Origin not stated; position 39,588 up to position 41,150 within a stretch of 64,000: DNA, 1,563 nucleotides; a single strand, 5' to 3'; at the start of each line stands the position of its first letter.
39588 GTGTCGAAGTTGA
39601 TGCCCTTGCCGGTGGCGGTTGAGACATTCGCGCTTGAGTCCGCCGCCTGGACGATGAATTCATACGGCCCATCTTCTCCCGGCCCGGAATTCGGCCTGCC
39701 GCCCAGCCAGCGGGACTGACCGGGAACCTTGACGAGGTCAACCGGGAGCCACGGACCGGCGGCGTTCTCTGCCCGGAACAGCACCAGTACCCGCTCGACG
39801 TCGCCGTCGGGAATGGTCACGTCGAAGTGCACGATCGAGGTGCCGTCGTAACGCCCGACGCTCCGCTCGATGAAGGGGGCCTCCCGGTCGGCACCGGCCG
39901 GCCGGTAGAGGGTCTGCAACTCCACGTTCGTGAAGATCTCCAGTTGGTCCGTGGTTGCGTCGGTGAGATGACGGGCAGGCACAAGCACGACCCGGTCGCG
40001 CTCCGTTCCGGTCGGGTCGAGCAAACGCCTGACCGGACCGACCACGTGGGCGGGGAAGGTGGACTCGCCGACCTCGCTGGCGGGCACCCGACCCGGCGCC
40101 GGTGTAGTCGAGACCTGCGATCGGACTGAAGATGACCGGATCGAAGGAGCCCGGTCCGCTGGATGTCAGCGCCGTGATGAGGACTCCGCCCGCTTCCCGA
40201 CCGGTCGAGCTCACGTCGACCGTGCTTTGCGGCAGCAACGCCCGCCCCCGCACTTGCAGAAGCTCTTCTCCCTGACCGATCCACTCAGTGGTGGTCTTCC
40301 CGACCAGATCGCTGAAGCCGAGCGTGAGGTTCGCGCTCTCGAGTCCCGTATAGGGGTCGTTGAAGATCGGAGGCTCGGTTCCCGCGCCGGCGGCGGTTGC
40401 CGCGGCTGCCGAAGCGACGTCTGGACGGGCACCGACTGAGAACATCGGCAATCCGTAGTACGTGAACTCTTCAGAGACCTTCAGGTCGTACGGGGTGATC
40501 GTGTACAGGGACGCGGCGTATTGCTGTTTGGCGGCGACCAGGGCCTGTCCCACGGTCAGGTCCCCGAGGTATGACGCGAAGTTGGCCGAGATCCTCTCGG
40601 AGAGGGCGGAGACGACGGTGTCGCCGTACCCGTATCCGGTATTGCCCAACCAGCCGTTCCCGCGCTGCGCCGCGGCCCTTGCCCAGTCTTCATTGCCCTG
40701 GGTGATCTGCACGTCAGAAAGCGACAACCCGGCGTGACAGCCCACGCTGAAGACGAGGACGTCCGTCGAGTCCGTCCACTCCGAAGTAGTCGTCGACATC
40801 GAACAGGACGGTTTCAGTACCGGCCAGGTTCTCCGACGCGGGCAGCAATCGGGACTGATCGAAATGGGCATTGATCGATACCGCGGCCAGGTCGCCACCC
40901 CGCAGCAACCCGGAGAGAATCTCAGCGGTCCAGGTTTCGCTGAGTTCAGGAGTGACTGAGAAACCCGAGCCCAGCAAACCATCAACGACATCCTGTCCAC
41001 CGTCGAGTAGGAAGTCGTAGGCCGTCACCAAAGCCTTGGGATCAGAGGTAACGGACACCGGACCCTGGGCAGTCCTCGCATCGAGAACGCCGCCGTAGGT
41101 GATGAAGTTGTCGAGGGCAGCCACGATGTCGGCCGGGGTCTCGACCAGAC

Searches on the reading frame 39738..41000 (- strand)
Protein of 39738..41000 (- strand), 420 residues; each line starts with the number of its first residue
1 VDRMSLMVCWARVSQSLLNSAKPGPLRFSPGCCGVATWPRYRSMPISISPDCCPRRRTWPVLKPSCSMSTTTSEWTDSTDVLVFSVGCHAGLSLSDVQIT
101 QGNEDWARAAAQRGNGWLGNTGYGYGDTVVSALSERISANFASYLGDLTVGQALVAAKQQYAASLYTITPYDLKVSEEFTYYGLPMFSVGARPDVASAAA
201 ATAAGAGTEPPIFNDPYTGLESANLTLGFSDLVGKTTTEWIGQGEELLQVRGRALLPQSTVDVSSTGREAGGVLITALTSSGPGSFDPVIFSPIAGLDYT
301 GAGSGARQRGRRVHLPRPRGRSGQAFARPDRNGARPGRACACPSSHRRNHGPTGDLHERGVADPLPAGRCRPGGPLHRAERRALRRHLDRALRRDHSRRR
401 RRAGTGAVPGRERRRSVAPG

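Call 8: search_protein_families(library=pfam, proteins=[window:39738-41000:-], max_evalue=0.001)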
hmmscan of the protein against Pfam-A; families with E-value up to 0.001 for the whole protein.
window:39738-41000:- (420 aa): 1 family
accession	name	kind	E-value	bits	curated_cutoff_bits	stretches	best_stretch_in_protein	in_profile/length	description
PF01364.23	Peptidase_C25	-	0.00089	19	23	0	80-187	263-372/374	Peptidase family C25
